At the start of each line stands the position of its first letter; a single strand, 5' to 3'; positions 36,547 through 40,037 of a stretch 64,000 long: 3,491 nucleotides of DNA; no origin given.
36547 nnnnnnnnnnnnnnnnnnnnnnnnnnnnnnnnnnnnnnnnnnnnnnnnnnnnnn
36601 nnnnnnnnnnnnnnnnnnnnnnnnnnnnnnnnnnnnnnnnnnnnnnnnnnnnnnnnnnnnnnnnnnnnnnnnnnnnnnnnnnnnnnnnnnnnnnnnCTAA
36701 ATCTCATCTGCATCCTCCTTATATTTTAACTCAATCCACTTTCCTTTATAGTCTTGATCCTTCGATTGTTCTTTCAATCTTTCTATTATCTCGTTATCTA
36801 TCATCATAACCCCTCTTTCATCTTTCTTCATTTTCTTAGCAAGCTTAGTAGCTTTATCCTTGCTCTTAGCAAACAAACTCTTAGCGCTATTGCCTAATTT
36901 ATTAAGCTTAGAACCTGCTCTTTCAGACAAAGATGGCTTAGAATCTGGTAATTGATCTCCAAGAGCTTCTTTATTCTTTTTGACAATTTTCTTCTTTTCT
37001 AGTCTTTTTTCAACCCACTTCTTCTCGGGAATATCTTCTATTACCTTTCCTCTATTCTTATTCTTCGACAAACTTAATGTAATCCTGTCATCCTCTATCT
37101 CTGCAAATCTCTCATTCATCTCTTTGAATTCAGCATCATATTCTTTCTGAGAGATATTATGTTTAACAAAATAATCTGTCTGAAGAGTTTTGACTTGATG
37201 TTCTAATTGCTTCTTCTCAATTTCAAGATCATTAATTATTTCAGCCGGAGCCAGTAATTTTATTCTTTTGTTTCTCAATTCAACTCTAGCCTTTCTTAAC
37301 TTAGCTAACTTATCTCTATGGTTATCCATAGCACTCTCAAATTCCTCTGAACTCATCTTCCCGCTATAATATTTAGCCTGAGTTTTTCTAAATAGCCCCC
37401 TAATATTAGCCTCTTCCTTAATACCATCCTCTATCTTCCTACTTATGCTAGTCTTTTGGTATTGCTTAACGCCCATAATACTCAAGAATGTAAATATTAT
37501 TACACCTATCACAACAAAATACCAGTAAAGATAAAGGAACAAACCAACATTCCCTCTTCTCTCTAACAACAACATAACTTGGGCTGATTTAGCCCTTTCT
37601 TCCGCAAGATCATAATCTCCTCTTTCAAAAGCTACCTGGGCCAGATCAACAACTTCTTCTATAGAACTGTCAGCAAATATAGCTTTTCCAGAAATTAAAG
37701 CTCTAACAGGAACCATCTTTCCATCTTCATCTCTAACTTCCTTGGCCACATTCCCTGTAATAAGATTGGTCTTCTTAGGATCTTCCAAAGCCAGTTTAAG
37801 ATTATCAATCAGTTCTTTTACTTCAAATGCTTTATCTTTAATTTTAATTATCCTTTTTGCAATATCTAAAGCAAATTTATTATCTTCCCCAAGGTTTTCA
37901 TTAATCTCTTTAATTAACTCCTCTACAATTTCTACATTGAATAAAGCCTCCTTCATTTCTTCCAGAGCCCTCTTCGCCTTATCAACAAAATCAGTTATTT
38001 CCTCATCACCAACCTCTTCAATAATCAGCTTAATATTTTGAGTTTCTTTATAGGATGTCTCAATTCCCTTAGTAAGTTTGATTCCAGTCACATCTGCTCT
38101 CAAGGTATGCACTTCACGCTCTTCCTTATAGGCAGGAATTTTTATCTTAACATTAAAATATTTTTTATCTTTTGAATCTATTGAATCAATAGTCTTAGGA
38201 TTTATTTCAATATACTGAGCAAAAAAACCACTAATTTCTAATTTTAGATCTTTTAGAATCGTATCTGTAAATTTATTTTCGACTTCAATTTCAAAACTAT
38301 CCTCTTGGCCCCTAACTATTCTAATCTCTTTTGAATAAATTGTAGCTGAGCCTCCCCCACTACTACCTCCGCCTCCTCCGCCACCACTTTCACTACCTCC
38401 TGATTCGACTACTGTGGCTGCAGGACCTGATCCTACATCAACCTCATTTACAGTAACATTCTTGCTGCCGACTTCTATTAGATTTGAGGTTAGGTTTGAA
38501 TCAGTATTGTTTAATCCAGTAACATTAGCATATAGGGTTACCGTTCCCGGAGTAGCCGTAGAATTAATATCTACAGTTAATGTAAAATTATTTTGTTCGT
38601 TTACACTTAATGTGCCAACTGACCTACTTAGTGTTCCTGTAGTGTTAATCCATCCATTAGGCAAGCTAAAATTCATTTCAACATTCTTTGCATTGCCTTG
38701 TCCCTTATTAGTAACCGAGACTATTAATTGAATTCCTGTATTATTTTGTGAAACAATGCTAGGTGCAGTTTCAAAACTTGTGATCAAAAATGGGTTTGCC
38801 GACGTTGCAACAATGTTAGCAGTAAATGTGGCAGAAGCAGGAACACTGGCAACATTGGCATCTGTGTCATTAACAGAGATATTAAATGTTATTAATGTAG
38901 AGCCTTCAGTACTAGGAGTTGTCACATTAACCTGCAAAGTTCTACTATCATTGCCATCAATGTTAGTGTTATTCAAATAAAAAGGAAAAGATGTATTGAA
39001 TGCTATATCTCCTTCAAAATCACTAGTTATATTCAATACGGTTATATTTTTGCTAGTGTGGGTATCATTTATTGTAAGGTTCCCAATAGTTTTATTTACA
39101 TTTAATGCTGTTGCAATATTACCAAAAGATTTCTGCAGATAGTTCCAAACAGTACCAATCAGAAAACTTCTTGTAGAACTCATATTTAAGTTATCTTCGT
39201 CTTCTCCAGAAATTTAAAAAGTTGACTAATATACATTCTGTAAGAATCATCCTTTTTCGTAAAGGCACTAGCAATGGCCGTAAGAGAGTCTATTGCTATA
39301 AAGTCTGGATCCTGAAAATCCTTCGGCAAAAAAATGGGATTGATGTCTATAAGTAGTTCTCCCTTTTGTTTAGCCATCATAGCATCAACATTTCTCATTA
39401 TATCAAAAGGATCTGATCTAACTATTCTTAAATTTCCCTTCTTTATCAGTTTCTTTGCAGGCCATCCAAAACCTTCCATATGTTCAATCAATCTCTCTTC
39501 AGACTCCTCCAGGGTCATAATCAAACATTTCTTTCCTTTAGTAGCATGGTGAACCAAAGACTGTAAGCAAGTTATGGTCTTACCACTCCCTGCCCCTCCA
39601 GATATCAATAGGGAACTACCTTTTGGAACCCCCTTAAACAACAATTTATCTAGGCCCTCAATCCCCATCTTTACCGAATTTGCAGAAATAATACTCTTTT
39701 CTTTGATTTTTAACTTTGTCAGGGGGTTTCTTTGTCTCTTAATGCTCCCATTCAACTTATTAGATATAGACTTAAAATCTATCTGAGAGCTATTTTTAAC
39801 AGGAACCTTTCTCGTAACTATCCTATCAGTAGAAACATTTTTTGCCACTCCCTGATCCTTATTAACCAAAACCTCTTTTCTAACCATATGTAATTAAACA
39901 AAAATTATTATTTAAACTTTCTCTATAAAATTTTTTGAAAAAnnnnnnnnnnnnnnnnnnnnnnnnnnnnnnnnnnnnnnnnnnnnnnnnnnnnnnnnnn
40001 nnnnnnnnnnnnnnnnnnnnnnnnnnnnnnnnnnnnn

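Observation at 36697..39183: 828-aa surface protein with about 20 N-glycosylation sequons in 250 residues, a poly-Gly linker and a cytoplasmic coiled-coil tail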

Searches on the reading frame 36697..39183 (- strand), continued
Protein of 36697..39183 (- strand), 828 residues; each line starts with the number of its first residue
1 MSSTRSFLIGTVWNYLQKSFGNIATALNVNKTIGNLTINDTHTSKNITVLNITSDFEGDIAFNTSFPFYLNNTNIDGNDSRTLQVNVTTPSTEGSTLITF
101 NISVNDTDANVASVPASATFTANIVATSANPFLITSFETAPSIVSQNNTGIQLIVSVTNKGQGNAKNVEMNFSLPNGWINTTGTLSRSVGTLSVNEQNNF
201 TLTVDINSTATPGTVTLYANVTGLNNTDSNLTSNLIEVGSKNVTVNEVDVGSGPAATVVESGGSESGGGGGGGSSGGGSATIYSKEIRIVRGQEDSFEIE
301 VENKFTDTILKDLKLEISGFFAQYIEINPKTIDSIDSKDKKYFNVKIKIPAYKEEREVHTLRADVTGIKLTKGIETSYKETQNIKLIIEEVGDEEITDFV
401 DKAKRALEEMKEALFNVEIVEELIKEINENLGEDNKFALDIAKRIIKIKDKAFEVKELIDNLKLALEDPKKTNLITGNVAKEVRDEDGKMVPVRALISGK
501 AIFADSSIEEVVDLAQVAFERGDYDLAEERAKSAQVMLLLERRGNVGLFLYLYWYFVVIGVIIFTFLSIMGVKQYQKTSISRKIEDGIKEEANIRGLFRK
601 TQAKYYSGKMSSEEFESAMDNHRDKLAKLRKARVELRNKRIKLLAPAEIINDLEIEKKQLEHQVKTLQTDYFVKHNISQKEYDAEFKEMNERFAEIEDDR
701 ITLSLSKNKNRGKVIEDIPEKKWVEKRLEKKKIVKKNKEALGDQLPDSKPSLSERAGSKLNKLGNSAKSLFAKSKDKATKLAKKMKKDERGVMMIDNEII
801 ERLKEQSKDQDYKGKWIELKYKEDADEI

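Call 50: search_protein_families(library=ncbifam, proteins=[window:36697-39183:-, P0003, L001:1436-1981:+, L001:1984-2616:+, L001:7846-8004:+], max_evalue=0.01)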
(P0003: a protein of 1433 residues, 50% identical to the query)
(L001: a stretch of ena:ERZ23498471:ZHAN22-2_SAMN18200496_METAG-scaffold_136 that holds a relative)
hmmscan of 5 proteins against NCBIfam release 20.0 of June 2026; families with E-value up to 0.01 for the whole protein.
window:36697-39183:- (828 aa): 1 family
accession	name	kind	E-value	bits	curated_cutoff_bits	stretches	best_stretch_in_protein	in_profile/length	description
NF047399.1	BrnA_antitoxin_add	equivalog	0.00026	21.1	60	0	610-661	1-55/70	type II toxin-antitoxin system BrnA family antitoxin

P0003 (1433 aa): 1 family
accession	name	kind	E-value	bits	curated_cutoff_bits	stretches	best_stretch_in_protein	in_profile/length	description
NF052521.1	TafC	equivalog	7.2e-21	74.7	410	2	349-543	157-361/373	TafC family fimbrial protein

L001:1436-1981:+ (181 aa): 1 family
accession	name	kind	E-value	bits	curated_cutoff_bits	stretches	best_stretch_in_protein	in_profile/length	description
TIGR03881.1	KaiC_arch_4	hypoth_equivalog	0.00071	19.3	247.8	1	35-139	48-151/231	KaiC domain-containing protein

L001:1984-2616:+ (210 aa): 1 family
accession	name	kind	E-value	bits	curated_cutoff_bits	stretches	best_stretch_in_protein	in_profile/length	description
NF004723.0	PRK06067.1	subfamily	0.00055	19.5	194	1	35-202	62-223/243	flagellar accessory protein FlaH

L001:7846-8004:+ (52 aa): 2 families
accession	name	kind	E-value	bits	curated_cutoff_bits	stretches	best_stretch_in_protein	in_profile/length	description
NF010256.0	PRK13702.1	subfamily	0.0012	18.9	87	1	6-47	42-83/85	replication regulatory protein RepA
NF049843.1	BdpA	exception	0.0088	14.9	750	1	13-45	288-319/481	BAR domain-like protein A BdpA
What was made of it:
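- Tried and rejected: (10) A weak NCBIfam BrnA hit (21 bits against a cut-off of 60) in the coiled-coil tail was dismissed as compositional (call 50).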

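Call 60: search_solved_structures(query=A3, max_evalue=0.01)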
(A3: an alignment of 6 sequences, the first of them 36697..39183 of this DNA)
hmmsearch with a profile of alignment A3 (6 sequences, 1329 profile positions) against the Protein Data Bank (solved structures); distinct sequences matched with E-value up to 0.01: 3.
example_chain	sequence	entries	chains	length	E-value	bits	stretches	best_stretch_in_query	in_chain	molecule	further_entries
4qvs_A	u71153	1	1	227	2.5e-07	31.6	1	382-545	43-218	S-layer domain-containing protein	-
5hon_A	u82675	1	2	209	2.4e-06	28.3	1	366-549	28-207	Extracellular arabinanase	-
5ho0_A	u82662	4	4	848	7e-05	23.5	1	367-549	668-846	Extracellular arabinanase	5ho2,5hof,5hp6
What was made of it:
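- Tried and rejected: A PDB sequence search with the six-sequence family alignment (A3) hit only the LamG region that this copy lacks (call 60).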

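Call 62: search_protein_families(library=pfam, proteins=[L001:12292-13293:+, L001:1436-1981:+, L008:5023-5637:+], max_evalue=0.01)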
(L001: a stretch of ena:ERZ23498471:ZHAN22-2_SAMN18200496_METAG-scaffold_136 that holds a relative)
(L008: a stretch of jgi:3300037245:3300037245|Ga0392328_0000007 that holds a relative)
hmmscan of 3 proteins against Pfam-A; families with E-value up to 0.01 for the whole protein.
L001:12292-13293:+ (333 aa): 1 family
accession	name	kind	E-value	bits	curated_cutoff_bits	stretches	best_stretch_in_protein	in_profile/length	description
PF11084.13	DUF2621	-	0.0028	18.1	27.7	1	236-296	10-69/139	Protein of unknown function (DUF2621)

L001:1436-1981:+ (181 aa): 3 families
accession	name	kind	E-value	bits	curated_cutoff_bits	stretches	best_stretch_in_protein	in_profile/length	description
PF24336.1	DUF7504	-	4.6e-06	27.7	27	1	26-174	18-178/179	Family of unknown function (DUF7504)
PF23365.1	DUF7090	-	8.5e-06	26.1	27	1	37-175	43-182/192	Family of unknown function (DUF7090)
PF06745.19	ATPase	-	5.5e-05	23.1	26.6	1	36-145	48-155/231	KaiC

L008:5023-5637:+ (204 aa): 4 families
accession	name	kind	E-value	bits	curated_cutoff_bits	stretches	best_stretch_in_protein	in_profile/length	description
PF23365.1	DUF7090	-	6.7e-06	26.4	27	1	54-176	61-185/192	Family of unknown function (DUF7090)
PF24336.1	DUF7504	-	0.0015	19.4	27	1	84-172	81-178/179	Family of unknown function (DUF7504)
PF16117.10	DUF4833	-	0.0016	19.1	23.1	0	31-80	83-135/138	Domain of unknown function (DUF4833)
PF06745.19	ATPase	-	0.0025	17.7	26.6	1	35-150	48-162/231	KaiC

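Call 64: find_encoding_contigs(protein=P0005, flank=6000, max_places=1)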
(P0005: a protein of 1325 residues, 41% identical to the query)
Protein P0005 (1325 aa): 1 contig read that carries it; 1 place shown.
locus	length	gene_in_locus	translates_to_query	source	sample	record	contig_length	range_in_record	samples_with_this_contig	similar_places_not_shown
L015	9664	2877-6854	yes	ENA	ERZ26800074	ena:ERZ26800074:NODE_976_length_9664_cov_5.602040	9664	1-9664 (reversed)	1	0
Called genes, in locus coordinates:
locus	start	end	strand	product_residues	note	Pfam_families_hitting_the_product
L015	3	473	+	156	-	?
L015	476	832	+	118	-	PF00072:Response_reg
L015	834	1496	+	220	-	-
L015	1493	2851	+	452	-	PF03796:DnaB_C (weak), PF06745:ATPase, PF07088:GvpD_P-loop (weak)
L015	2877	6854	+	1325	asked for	PF13385:Laminin_G_3, PF10633:NPCBM_assoc (faint)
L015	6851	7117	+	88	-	PF13412:HTH_24 (weak)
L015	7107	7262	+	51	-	-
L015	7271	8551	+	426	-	PF07603:Lcl_C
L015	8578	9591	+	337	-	-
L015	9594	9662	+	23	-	?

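Call 65: find_encoding_contigs(protein=P0008, flank=6000, max_places=1)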
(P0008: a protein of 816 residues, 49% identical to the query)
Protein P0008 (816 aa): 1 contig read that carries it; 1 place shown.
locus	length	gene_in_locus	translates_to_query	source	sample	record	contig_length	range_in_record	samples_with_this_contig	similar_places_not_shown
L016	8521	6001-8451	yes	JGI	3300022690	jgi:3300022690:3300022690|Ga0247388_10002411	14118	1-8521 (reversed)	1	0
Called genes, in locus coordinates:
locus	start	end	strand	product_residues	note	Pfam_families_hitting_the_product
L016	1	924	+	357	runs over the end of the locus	PF13412:HTH_24 (weak)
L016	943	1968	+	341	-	-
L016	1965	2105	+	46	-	-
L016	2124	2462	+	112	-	PF00072:Response_reg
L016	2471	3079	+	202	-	-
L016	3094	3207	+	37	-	-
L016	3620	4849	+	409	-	PF06745:ATPase, PF23442:DUF7125 (faint)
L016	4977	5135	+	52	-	-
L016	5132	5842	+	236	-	-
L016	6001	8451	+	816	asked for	PF13385:Laminin_G_3, PF10633:NPCBM_assoc (weak)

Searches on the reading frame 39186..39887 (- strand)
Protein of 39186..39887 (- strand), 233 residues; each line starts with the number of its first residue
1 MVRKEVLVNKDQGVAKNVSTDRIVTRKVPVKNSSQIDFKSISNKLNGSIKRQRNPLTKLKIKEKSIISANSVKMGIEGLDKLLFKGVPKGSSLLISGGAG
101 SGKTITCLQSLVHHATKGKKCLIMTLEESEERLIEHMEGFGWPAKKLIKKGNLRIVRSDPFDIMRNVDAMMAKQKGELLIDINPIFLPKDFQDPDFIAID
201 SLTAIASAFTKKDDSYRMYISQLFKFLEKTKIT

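Call 3: search_protein_families(library=pfam, proteins=[window:39186-39887:-], max_evalue=0.1)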
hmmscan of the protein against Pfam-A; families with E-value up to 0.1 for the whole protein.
window:39186-39887:- (233 aa): 17 families
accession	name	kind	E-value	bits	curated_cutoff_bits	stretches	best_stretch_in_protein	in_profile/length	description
PF06745.19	ATPase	-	4.4e-29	101.9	26.6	1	72-233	1-157/231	KaiC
PF13481.12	AAA_25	-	6.6e-05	23.1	27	1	82-232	24-182/195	AAA domain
PF00437.27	T2SSE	-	0.00013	21.2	24.9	1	91-139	143-189/370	Type II/IV secretion system protein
PF07088.17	GvpD_P-loop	-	0.0011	19.4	24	1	89-215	9-128/189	GvpD gas vesicle protein, P-loop domain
PF25199.1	nSTAND_NTPase5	-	0.0014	18.9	34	1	83-136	34-86/145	Novel STAND NTPase 5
PF13245.12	AAA_19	-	0.0089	16.6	25.1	1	91-127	12-50/134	AAA domain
PF20720.3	nSTAND3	-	0.017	15.3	27.2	1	92-126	19-54/155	Novel STAND NTPase 3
PF00580.27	UvrD-helicase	-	0.017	15.3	23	1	90-118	13-41/271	UvrD/REP helicase N-terminal domain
PF00154.27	RecA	-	0.019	14.9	27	1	59-128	20-90/262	recA bacterial DNA recombination protein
PF00006.31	ATP-synt_ab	-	0.027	14.5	29.5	1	86-174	10-95/213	ATP synthase alpha/beta family, nucleotide-binding domain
PF10236.15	DAP3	-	0.03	14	23.1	1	89-133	22-64/311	Mitochondrial ribosomal death-associated protein 3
PF19044.6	P-loop_TraG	-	0.037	13.1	25.8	0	80-140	19-79/413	TraG P-loop domain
PF00270.35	DEAD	-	0.05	13.8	26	1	87-125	11-52/167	DEAD/DEAH box helicase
PF24883.2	NPHP3_N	-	0.058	14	24.8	1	91-131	23-63/164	Nephrocystin 3, N-terminal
PF13191.12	AAA_16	-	0.063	14.2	32.6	1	83-117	15-50/167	AAA ATPase domain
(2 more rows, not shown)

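Call 24: list_cluster_members(proteins=[P0001, window:39186-39887:-, window:35694-36713:-, window:42636-44000:-])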
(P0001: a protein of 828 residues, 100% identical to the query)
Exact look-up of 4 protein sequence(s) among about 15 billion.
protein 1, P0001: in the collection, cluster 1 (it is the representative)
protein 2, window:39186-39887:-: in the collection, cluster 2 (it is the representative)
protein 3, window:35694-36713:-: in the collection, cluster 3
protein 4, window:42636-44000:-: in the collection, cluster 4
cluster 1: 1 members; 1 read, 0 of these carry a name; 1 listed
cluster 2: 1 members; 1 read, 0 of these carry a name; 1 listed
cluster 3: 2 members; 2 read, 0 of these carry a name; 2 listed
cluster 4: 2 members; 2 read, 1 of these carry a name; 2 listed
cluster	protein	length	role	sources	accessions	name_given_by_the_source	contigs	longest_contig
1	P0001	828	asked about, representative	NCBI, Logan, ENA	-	-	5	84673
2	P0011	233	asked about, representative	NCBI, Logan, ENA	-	-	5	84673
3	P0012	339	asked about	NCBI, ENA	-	-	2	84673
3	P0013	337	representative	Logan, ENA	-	-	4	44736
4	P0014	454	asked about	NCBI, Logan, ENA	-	-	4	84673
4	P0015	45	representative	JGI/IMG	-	hypothetical protein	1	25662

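Call 50: search_protein_families(library=ncbifam, proteins=[window:39186-39887:-], max_evalue=0.01)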
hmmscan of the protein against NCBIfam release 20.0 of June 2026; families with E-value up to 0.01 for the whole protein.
window:39186-39887:- (233 aa): 19 families
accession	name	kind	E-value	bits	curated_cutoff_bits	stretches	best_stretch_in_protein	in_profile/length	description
NF006799.0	PRK09302.1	equivalog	2e-21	76.1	408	1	68-233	9-169/515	circadian clock protein KaiC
TIGR03880.1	KaiC_arch_3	hypoth_equivalog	5.5e-18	65.3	249.45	1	75-170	1-95/224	KaiC domain-containing protein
TIGR03877.1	thermo_KaiC_1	hypoth_equivalog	9.9e-16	57.9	307.25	1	71-158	3-90/238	KaiC domain-containing protein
TIGR03881.1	KaiC_arch_4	hypoth_equivalog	8.1e-14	51.8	247.8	1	72-174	3-101/231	KaiC domain-containing protein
TIGR02655.1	circ_KaiC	equivalog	5.2e-13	48.5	546.25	1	72-206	3-133/484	circadian clock protein KaiC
NF004723.0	PRK06067.1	subfamily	2.7e-12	46.7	194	1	70-211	14-147/243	flagellar accessory protein FlaH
NF052589.1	ArlH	equivalog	7.1e-12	45.5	215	1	73-230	3-152/229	archaellum protein ArlH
NF004629.0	PRK05973.1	equivalog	2.2e-07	30.1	156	1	81-179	55-151/237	DNA helicase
TIGR00416.1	sms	equivalog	4.4e-07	29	403.05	1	42-141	49-145/454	DNA repair protein RadA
TIGR03878.1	thermo_KaiC_2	hypoth_equivalog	5.3e-06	25.9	232.2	1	83-233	29-168/259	KaiC domain-containing protein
NF006320.0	PRK08533.1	equivalog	2e-05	24.3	215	1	72-227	6-150/230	flagellar accessory protein FlaH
TIGR02788.1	VirB11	equivalog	0.00017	20.7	249.95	1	46-136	104-187/308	P-type DNA transfer ATPase VirB11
TIGR03819.1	heli_sec_ATPase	hypoth_equivalog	0.00077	18.8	373.15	1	77-136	165-221/340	TadA family conjugal transfer-associated ATPase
NF041000.1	ATPase_ComGA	equivalog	0.0008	18.5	300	1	93-131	131-168/267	competence type IV pilus ATPase ComGA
TIGR01420.1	pilT_fam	subfamily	0.0032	16.7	319.1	1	93-135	125-166/343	PilT/PilU family type 4a pilus ATPase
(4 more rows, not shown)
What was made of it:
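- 39186..39887 (-): 3'-truncated KaiC-like ATPase gene (233 aa). Walker A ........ and Walker B FIAIDS are present; the last ~84-87 residues of the domain are missing. NCBIfam KaiC/ArlH models are likewise cut (call 50).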
